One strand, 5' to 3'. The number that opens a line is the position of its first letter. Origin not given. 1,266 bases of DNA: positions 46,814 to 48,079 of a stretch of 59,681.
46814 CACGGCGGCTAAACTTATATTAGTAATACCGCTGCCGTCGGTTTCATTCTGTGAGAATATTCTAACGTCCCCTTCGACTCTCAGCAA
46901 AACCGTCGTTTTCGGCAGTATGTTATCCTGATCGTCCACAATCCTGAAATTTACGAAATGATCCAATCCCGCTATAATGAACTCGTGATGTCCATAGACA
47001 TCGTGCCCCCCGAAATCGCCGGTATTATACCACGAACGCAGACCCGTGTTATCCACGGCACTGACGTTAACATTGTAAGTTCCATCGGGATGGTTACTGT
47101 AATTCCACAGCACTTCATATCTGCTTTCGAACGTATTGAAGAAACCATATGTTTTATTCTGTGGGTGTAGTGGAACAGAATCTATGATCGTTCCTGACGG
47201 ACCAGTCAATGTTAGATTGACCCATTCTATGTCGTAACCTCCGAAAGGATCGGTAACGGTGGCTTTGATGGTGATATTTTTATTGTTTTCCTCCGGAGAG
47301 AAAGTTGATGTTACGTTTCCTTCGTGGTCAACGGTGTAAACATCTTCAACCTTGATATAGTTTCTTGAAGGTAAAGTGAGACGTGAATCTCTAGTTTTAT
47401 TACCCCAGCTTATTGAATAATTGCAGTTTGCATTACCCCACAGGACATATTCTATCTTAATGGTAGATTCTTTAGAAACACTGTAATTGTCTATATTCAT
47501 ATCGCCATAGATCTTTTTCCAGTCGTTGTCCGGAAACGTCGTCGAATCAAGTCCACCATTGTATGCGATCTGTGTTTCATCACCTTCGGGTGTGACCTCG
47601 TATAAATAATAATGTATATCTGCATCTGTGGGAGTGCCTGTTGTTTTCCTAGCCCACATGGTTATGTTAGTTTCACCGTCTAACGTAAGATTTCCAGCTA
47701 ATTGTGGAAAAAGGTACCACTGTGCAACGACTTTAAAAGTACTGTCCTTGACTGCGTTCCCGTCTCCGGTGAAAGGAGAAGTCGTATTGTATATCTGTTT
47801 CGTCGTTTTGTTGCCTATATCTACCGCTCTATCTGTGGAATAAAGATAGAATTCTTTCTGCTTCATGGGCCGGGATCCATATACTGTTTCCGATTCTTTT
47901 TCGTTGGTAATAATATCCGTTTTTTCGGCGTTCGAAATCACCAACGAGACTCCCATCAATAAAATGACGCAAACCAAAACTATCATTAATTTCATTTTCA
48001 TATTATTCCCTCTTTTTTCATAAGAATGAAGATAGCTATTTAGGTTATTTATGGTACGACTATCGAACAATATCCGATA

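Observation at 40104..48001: Translationally coupled operon of two giant paralogous membrane-anchored repeat proteins, a candidate two-component glycosylated envelope/S-layer system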

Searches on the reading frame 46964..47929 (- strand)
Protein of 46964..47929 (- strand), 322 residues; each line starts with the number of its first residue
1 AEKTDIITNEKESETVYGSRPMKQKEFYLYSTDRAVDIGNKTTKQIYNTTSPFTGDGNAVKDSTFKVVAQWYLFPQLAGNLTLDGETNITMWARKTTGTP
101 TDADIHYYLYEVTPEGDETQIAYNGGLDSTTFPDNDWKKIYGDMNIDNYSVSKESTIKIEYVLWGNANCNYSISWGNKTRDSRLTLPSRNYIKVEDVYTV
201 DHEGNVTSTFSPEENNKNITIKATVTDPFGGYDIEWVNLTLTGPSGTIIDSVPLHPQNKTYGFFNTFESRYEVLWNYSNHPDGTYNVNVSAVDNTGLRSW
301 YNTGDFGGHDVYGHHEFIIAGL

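Call 68: search_solved_structures(query=A2, max_evalue=1)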
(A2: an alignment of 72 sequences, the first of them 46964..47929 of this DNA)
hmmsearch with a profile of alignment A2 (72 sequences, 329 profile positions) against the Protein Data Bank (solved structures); distinct sequences matched with E-value up to 1: 19.
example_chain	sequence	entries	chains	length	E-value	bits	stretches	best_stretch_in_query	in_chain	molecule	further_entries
2jg8_C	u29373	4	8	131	0.14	14.4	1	214-252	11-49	Complement C1q subcomponent subunit C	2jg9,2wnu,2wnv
1pk6_C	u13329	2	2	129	0.14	14.4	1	214-252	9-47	Complement C1q subcomponent, C chain precursor | Complement C1q subcomponent subunit C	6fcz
6z6v_C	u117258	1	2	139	0.15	14.3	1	214-252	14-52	Complement C1q subcomponent subunit C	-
4kkp_A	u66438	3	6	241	0.26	13.5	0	247-299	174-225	RbmA protein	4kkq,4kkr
4be5_A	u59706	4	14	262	0.27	13.4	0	247-299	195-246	RBMA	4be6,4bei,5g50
9k48_A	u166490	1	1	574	0.58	12.4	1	88-169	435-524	Cocaine esterase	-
1l7r_A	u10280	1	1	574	0.58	12.4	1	88-169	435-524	cocaine esterase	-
7f65_A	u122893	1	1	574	0.58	12.4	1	88-169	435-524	Cocaine esterase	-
1l7q_A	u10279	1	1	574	0.58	12.3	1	88-169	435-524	cocaine esterase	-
4p08_A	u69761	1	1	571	0.59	12.3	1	88-169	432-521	Cocaine esterase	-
1ju3_A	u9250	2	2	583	0.6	12.3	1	88-169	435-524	cocaine esterase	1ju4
3ida_A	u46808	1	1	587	0.6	12.3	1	88-169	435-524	Cocaine esterase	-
3i2g_A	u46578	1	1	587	0.6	12.3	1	88-169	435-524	Cocaine esterase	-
3i2f_A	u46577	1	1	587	0.6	12.3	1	88-169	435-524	Cocaine esterase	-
3i2h_A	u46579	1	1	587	0.6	12.3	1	88-169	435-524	Cocaine esterase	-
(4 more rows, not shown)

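Call 69: search_protein_families(library=pfam, alignment_id=A2, max_evalue=0.01)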
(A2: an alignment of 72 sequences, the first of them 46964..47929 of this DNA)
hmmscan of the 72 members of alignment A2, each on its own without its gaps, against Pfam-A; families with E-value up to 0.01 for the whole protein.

A. member 1, window:46964-47929:- (322 aa): 0 families

B. families by the number of members that match (of 72 scanned): 9 families
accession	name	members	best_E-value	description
PF07495.19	Y_Y_Y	7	1.9e-05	Y_Y_Y domain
PF08530.16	PepX_C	5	9.5e-06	X-Pro dipeptidyl-peptidase C-terminal non-catalytic domain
PF01835.25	MG2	3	0.0024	MG2 domain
PF24384.1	Ig_TMM62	2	0.0018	TMEM62 Ig-like domain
PF17957.7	Big_7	2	0.0082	Bacterial Ig domain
PF05345.18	He_PIG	1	0.0053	Putative Ig domain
PF00801.26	PKD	1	0.0055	PKD domain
PF11584.14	Toxin_ToxA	1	0.0057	Proteinaceous host-selective toxin ToxA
PF15418.12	DUF4625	1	0.0077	Domain of unknown function (DUF4625)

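Call 75: predict_structure(alignment_id=A2)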
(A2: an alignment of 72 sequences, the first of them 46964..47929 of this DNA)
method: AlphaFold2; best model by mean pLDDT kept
length: 322 residues; sequences in the alignment: 72
mean_pLDDT: 90.5   pTM: 0.86
mean pLDDT of the five models: 90.5, 89.9, 89.7, 89.7, 89.7
residues with pLDDT >= 90: 252; 70-90: 36; 50-70: 19; < 50: 15
segments of 3 or more residues with pLDDT < 50: 1-3, 7-17
pLDDT, mean of each block of 10 residues (from residue 1): 47 53 95 92 95 70 88 97 97 88 91 98 82 84 96 98 92 89 96 98 98 97 98 96 96 86 96 97 98 96 96 97 76
secondary structure, 60 per line:
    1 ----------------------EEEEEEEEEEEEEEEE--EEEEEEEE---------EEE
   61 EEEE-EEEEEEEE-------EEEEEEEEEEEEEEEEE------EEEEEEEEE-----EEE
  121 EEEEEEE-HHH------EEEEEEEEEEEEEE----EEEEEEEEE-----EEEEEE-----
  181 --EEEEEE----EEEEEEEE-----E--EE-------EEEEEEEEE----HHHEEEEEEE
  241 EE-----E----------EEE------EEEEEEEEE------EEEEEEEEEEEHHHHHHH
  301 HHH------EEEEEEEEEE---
elements in order: E23-38 E41-48 E58-64 E66-73 E81-97 E104-112 E118-127 E138-151 E156-164 E170-175 E183-188 E193-200 E218-226 E234-242 E259-261 E268-276 E283-293 H294-303 E310-319

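Call 78: search_protein_representatives(alignment_id=A2)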
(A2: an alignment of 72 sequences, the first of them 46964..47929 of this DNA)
Query: 72 sequences, 329 profile positions. Proteins with E-value up to 0.001 (for the whole library): 1474; up to 1e-10: 650; up to 1e-30: 180. The best 150 are listed.
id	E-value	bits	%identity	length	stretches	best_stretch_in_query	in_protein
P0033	2.7e-109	381.6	-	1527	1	2-329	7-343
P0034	5.3e-108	377.4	-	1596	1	5-329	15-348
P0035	2.5e-107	375.1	-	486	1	2-329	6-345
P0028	8.2e-106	370.2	-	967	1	2-328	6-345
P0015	2.1e-105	368.8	-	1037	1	4-329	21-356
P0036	7.4e-104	363.7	-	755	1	3-328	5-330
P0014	6.8e-103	360.6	-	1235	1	2-329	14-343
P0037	1.4e-100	353.0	-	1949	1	3-329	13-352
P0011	1.6e-99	349.5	-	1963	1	26-329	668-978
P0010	7.0e-99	347.4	-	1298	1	2-329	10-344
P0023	1.1e-98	346.8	-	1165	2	3-329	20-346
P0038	1.2e-98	346.6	-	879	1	6-328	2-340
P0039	1.3e-98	346.4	-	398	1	5-328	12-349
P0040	1.7e-98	346.1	-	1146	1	4-328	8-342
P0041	5.2e-98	344.5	-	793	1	6-329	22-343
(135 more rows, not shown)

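Call 79: fold_search(model_id=the predicted structure, library=pdb)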
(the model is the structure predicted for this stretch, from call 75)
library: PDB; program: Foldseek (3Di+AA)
matches with E <= 10: 1741; with E <= 0.001: 77
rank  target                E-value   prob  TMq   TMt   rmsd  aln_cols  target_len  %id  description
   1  3i2i                  5.8e-08  1.00  0.39  0.23   4.8       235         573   11  Cocaine Esterase with mutation T172R, bound to DTT adduct (released 2010-06-16)
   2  3i2h                  8.2e-08  1.00  0.40  0.24   4.2       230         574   11  Cocaine Esterase with mutation L169K, bound to DTT adduct (released 2010-06-16)
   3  3i2j                  8.2e-08  1.00  0.40  0.24   4.2       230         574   11  Cocaine Esterase, wild type, without a ligand (released 2010-06-16)
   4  3ida                  9.3e-08  1.00  0.39  0.23   4.8       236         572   11  Thermostable Cocaine Esterase with mutations L169K and G173Q, bound to DTT adduct (released 2010-03-02)
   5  1ju3                  9.8e-08  1.00  0.38  0.22   5.3       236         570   10  BACTERIAL COCAINE ESTERASE COMPLEX WITH TRANSITION STATE ANALOG (released 2001-12-21)
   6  3i2g                  1.2e-07  1.00  0.39  0.23   4.8       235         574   11  Cocaine Esterase with mutation G173Q, bound to DTT adduct (released 2010-06-16)
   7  8yzn                  1.2e-07  1.00  0.31  0.20   4.4       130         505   13  Crystal structural analysis of PaL (released 2024-04-17)
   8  1l7q                  1.4e-07  1.00  0.37  0.22   6.0       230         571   10  Ser117Ala Mutant of Bacterial Cocaine Esterase cocE (released 2003-02-11)
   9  4p08                  1.6e-07  1.00  0.40  0.23   5.3       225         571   11  Engineered thermostable dimeric cocaine esterase (released 2014-07-16)
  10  1l7r                  1.7e-07  1.00  0.38  0.23   5.1       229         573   11  Tyr44Phe Mutant of Bacterial Cocaine Esterase cocE (released 2003-02-11)
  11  3iii                  2.0e-07  1.00  0.38  0.23   5.6       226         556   11  1.95 Angstrom Crystal Structure of CocE/NonD family hydrolase (SACOL2612) from Staphylococcus aureus (released 2009-08-18)
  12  3pui                  2.1e-07  1.00  0.39  0.23   4.7       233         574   11  Cocaine Esterase with mutations G4C, S10C (released 2011-09-21)
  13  3i2f                  2.2e-07  1.00  0.38  0.22   4.9       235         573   11  Cocaine Esterase with mutations T172R / G173Q, bound to DTT adduct (released 2010-06-16)
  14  9k48                  2.5e-07  1.00  0.40  0.23   4.3       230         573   11  Bacetrial Cocaine Esterase with mutations T172R/G173Q/V116K/S117A/A51K (released 2024-12-18)
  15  8yzo                  2.5e-07  1.00  0.31  0.20   4.4       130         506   13  Crystal structural analysis of PaL mutant L297M (released 2024-04-17)
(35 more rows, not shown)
